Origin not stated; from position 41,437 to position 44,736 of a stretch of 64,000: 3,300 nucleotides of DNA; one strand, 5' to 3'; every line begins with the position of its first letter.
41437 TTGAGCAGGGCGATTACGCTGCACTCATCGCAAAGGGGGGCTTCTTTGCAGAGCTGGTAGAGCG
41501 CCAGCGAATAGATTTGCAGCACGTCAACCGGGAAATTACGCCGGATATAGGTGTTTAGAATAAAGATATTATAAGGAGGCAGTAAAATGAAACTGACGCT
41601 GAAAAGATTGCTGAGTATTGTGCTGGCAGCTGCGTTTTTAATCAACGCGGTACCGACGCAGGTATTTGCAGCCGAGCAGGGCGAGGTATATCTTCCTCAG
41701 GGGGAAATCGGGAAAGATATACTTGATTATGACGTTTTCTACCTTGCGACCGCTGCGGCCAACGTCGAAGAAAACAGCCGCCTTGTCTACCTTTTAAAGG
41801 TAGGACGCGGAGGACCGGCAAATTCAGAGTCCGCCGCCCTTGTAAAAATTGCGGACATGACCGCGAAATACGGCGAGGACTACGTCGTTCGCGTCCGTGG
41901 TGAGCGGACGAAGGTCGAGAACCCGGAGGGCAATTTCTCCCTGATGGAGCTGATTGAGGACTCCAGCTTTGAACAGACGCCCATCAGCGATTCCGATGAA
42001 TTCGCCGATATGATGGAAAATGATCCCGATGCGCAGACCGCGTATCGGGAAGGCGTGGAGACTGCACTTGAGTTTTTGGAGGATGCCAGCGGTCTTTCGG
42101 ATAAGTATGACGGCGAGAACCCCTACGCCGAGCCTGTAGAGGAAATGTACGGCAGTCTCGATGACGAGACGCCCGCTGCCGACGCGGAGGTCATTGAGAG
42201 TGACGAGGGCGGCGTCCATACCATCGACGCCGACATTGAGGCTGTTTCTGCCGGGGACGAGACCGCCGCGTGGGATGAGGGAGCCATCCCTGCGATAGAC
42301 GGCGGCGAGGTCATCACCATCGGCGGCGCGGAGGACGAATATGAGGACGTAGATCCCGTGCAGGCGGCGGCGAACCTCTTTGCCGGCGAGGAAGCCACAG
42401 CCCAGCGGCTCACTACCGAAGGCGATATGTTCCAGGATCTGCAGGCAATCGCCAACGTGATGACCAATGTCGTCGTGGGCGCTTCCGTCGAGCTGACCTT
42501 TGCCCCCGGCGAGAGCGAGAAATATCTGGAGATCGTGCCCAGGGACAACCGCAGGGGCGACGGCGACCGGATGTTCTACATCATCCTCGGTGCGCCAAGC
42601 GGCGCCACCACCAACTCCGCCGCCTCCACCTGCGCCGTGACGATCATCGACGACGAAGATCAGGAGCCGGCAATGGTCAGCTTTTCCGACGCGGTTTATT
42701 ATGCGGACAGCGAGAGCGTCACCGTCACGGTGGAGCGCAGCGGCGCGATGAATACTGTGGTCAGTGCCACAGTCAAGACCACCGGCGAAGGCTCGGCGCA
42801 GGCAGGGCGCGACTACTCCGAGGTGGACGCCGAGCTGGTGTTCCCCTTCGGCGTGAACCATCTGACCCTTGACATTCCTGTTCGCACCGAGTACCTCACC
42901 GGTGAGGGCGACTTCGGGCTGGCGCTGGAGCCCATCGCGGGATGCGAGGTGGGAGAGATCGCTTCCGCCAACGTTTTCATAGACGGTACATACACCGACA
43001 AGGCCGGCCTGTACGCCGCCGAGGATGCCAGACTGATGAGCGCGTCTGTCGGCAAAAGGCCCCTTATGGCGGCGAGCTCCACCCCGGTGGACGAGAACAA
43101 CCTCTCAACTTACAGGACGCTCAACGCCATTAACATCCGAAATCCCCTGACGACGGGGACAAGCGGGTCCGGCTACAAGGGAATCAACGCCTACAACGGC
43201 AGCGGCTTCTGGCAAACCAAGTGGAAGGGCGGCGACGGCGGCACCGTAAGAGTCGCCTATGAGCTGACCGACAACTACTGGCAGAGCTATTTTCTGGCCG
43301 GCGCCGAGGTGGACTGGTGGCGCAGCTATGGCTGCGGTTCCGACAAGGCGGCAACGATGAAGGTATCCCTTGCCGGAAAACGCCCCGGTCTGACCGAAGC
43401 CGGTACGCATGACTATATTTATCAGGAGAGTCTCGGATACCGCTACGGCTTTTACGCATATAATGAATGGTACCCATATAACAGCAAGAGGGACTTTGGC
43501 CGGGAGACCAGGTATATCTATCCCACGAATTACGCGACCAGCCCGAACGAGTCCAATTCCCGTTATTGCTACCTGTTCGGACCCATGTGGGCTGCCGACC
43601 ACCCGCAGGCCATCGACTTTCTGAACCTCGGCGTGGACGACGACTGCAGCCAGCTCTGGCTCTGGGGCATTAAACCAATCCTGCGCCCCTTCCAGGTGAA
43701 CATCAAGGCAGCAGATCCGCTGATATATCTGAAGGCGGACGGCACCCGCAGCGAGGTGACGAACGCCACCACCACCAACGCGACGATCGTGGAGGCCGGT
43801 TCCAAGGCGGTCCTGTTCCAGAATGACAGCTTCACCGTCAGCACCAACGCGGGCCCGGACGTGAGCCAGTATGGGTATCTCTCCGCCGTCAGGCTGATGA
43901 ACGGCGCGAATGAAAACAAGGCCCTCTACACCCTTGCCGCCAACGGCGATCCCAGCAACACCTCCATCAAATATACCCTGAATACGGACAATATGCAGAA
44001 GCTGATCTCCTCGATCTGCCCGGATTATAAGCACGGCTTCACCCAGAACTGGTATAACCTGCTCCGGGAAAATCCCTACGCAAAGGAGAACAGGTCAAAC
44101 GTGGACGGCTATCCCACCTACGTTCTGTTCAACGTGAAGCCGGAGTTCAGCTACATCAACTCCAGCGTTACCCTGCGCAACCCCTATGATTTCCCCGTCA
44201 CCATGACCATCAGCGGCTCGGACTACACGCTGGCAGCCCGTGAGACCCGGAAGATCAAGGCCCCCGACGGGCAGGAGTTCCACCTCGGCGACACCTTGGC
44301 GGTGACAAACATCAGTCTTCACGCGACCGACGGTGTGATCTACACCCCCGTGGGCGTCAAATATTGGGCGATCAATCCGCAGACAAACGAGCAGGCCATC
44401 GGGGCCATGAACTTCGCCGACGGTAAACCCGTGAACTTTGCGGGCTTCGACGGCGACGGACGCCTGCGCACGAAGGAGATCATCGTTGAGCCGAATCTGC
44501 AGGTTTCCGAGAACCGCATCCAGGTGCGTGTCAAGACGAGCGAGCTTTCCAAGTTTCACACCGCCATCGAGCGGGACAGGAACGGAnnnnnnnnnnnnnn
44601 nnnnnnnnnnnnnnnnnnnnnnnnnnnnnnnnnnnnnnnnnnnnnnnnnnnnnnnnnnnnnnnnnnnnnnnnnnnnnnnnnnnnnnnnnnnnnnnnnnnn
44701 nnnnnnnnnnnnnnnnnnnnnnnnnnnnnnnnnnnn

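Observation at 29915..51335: A 21-kb same-strand accessory locus joining three signalling modules to a peptide exporter, a giant wall protein and a GG peptide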

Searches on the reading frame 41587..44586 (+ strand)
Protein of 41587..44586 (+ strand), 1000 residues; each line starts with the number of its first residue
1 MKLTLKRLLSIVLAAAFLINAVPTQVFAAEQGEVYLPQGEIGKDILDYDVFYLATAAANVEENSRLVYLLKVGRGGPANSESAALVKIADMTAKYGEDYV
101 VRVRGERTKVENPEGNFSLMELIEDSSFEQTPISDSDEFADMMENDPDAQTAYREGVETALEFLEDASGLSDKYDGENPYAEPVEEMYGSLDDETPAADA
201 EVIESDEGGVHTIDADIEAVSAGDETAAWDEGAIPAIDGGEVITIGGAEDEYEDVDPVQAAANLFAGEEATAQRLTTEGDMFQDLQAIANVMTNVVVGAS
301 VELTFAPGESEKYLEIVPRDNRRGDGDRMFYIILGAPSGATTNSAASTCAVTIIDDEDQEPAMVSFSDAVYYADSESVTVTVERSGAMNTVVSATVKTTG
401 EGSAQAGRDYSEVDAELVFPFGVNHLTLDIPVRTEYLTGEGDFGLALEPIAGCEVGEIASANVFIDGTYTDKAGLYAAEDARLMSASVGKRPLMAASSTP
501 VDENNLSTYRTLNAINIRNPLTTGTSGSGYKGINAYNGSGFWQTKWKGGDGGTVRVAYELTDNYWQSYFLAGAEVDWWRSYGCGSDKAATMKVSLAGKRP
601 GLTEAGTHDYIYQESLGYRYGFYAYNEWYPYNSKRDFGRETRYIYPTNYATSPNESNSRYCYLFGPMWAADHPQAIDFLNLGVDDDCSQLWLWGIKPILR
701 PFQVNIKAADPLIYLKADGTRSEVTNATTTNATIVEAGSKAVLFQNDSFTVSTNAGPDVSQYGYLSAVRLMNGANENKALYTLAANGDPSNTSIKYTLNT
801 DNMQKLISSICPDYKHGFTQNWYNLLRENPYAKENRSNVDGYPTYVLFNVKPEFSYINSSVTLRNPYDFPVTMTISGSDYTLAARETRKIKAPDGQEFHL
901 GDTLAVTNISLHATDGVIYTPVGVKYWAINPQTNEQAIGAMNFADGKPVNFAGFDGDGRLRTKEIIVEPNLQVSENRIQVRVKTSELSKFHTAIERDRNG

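Call 45: search_protein_families(library=pfam, proteins=[window:41587-44586:+], max_evalue=5)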
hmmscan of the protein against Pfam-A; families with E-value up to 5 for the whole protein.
window:41587-44586:+ (1000 aa): 1 family
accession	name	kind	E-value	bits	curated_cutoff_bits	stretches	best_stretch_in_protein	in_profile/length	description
PF03160.20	Calx-beta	-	6.3e-18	65.4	27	3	358-448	2-95/119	Calx-beta domain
